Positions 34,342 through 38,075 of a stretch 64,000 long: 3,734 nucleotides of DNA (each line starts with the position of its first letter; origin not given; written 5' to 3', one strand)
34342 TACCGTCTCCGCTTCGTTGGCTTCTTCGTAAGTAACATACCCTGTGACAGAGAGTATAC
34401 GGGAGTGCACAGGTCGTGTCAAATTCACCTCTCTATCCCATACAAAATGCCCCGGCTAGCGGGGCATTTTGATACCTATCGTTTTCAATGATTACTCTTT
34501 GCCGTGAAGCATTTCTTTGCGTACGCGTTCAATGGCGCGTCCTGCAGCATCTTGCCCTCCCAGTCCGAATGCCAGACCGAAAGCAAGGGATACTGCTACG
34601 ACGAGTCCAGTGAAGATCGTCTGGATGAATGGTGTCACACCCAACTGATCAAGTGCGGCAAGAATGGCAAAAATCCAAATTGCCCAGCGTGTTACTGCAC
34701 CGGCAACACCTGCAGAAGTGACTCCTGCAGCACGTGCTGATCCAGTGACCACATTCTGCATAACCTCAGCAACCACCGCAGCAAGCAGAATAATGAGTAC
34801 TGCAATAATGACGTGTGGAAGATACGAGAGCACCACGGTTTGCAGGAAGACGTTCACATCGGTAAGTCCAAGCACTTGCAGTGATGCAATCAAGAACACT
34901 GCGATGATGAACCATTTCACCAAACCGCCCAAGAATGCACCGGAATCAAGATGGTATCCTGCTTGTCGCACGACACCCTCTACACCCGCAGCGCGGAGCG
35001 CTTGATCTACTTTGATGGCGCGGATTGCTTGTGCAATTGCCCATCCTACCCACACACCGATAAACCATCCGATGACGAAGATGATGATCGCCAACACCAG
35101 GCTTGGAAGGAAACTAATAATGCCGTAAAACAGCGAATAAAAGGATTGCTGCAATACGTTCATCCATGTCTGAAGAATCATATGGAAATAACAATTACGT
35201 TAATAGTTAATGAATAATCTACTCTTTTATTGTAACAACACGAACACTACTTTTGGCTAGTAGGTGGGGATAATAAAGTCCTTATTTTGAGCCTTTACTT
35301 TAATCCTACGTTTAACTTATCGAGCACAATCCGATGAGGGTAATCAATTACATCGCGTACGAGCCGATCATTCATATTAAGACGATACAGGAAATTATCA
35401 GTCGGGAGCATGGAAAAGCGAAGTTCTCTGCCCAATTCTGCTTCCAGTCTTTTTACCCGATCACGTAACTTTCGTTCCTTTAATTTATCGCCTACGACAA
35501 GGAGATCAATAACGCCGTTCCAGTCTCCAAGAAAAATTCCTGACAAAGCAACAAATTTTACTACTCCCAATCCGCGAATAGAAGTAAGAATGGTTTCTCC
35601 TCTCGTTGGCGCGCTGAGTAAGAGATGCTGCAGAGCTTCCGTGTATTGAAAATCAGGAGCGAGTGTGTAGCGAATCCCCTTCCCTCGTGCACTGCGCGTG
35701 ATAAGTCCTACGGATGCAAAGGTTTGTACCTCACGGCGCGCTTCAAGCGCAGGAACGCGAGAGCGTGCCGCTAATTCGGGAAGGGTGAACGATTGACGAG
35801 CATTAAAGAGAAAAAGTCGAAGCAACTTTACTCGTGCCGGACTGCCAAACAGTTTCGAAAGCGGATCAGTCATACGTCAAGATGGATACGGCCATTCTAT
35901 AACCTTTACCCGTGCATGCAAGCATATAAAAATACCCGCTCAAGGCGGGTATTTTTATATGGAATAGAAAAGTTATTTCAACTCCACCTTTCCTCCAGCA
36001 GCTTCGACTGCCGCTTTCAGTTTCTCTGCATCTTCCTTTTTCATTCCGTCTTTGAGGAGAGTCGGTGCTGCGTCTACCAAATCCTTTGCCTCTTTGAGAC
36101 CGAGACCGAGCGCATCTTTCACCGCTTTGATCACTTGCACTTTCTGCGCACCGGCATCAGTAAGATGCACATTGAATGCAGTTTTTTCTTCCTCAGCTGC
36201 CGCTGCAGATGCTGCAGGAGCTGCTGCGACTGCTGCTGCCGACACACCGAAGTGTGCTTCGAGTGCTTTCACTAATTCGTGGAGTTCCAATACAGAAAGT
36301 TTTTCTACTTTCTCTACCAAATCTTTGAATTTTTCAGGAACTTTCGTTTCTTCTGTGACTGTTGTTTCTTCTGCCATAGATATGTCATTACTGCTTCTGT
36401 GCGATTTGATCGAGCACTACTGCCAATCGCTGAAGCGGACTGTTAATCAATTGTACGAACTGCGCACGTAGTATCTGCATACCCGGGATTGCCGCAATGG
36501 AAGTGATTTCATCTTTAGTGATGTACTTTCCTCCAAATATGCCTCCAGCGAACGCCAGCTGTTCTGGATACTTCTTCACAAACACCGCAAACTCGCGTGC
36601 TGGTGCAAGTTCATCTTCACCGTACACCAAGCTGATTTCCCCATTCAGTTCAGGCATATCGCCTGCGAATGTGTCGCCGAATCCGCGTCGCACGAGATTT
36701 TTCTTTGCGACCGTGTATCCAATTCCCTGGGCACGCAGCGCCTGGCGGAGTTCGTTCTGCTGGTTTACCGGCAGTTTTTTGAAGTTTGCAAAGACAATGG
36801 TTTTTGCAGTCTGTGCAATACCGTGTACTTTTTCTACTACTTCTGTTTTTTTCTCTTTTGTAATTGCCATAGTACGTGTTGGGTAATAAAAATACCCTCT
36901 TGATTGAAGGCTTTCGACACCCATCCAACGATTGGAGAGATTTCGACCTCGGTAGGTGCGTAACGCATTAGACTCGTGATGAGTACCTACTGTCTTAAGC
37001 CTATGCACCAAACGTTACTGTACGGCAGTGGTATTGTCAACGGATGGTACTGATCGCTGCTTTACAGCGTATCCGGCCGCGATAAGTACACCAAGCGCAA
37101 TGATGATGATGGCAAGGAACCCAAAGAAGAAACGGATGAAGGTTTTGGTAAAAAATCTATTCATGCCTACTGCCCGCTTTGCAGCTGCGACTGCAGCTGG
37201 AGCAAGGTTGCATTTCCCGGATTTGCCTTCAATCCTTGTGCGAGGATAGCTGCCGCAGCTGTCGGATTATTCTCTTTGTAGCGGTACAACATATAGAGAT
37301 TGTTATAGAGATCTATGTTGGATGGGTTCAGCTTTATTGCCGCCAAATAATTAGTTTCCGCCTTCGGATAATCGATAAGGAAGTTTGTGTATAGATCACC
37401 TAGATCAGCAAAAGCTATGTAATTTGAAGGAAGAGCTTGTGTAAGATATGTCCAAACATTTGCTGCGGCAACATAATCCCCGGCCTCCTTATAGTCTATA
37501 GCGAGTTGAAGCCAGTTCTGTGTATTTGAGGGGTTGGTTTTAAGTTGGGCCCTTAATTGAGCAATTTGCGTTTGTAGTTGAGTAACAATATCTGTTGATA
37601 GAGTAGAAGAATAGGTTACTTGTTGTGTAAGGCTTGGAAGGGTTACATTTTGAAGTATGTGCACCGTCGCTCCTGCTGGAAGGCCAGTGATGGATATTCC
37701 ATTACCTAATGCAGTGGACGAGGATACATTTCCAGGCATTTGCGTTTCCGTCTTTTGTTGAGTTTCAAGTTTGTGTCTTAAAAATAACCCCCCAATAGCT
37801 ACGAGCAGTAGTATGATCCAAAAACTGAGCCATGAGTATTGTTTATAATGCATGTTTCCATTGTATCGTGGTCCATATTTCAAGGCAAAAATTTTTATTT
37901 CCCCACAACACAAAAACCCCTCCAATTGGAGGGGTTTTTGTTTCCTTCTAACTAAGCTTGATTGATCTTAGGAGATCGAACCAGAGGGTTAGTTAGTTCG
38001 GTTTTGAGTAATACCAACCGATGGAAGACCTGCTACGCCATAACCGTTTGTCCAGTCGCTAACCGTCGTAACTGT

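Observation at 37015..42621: Cell-envelope locus: 1153-aa PG-binding repetitive surface protein, TPR membrane protein, small TM peptide and a wHTH regulator, flanked by strong terminators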

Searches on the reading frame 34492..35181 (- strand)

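Call 76: search_protein_families(library=pfam, proteins=[window:34492-35181:-], max_evalue=0.001)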
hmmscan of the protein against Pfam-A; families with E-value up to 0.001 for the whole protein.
window:34492-35181:- (229 aa): 1 family
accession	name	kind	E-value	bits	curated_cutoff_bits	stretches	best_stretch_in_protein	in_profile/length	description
PF05552.17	MS_channel_1st_1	-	1.5e-15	57.2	22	2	20-60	9-49/50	Mechanosensitive ion channel, conserved TM helix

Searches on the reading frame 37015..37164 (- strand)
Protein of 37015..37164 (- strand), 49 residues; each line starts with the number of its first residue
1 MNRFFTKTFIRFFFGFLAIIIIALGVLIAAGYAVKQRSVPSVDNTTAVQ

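Call 3: search_protein_families(library=pfam, proteins=[window:37015-37164:-], max_evalue=1)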
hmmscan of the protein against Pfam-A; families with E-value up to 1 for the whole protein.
window:37015-37164:- (49 aa): 2 families
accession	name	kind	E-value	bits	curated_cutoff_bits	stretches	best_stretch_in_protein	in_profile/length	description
PF00335.26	Tetraspanin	-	0.036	14.2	32.1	1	8-42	74-108/225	Tetraspanin family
PF23906.1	DUF7248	-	0.16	12.4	27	1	4-34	5-35/58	Family of unknown function (DUF7248)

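Call 4: search_protein_families(library=ncbifam, proteins=[window:37015-37164:-], max_evalue=1)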
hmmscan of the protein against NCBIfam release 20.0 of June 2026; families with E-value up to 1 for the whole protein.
window:37015-37164:- (49 aa): 0 families

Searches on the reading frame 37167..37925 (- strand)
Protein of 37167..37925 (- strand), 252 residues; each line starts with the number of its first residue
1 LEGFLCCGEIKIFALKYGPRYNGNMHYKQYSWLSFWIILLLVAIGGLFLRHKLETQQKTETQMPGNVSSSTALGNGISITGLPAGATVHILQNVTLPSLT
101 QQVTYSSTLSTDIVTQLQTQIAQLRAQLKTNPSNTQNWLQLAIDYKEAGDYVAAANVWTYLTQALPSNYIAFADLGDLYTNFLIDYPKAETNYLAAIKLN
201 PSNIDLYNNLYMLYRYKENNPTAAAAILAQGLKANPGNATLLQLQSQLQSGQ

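Call 3: search_protein_families(library=pfam, proteins=[window:37167-37925:-], max_evalue=1)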
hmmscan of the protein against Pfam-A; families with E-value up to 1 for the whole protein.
window:37167-37925:- (252 aa): 9 families
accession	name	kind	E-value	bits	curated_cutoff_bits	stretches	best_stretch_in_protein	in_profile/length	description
PF13428.12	TPR_14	-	2.3e-06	28.2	23.5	1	212-246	8-42/44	Tetratricopeptide repeat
PF23914.1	TPR_CcmH_CycH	-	9.2e-06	26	42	1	104-168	89-154/158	Cytochrome c-type biogenesis protein H TPR domain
PF13432.12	TPR_16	-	6.4e-05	23.7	32.7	2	139-179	1-41/65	Tetratricopeptide repeat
PF13414.12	TPR_11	-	0.00025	21.1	26.8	1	185-210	9-34/42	TPR repeat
PF14559.12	TPR_19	-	0.00083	20.1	25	1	185-248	6-68/68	Tetratricopeptide repeat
PF13431.12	TPR_17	-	0.0022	18.6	24.4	1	193-210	2-19/34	Tetratricopeptide repeat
PF07719.23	TPR_2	-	0.0034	17.8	27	0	185-203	16-34/34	Tetratricopeptide repeat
PF14561.12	TPR_20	-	0.012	16.4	25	1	119-156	6-43/90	Tetratricopeptide repeat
PF00515.34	TPR_1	-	0.36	11.2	27.8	1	185-203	16-34/34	Tetratricopeptide repeat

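Call 4: search_protein_families(library=ncbifam, proteins=[window:37167-37925:-], max_evalue=1)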
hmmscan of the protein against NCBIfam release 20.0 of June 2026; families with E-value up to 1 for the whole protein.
window:37167-37925:- (252 aa): 10 families
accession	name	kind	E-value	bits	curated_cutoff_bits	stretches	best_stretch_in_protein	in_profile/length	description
NF033920.0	C39_PA2778_fam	equivalog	1e-05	25.1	150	1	133-233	154-252/255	PA2778 family cysteine peptidase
TIGR02917.1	PEP_TPR_lipo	equivalog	1.4e-05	23.2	312.2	1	117-240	719-838/899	XrtA/PEP-CTERM system TPR-repeat protein PrsT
TIGR02521.1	type_IV_pilW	equivalog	0.00015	21.4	154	1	129-230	24-124/234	type IV pilus biogenesis/stability protein PilW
NF040959.1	MamA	equivalog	0.00033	20.2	200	1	121-220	57-155/204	magnetosome protein MamA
NF008755.0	PRK11788.1-3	equivalog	0.0091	15.4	430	1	111-244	188-321/388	lipopolysaccharide assembly protein LapB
NF007692.0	PRK10370.1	equivalog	0.016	14.8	306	1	164-219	76-130/206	heme lyase NrfEFG subunit NrfG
NF033758.1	gliding_GltE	equivalog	0.019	14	225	1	122-229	107-211/411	adventurous gliding motility TPR repeat lipoprotein GltE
NF005411.0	PRK06975.1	equivalog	0.042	12.2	414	0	99-164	368-433/660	fused uroporphyrinogen-III synthase HemD/membrane protein HemX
NF038356.1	actino_DLW39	hypoth_equivalog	0.079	12.8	24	1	36-55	3-22/38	DLW-39 family protein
TIGR02552.1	LcrH_SycD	equivalog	0.14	11.9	104.8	1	133-227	16-109/136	SycD/LcrH family type III secretion system chaperone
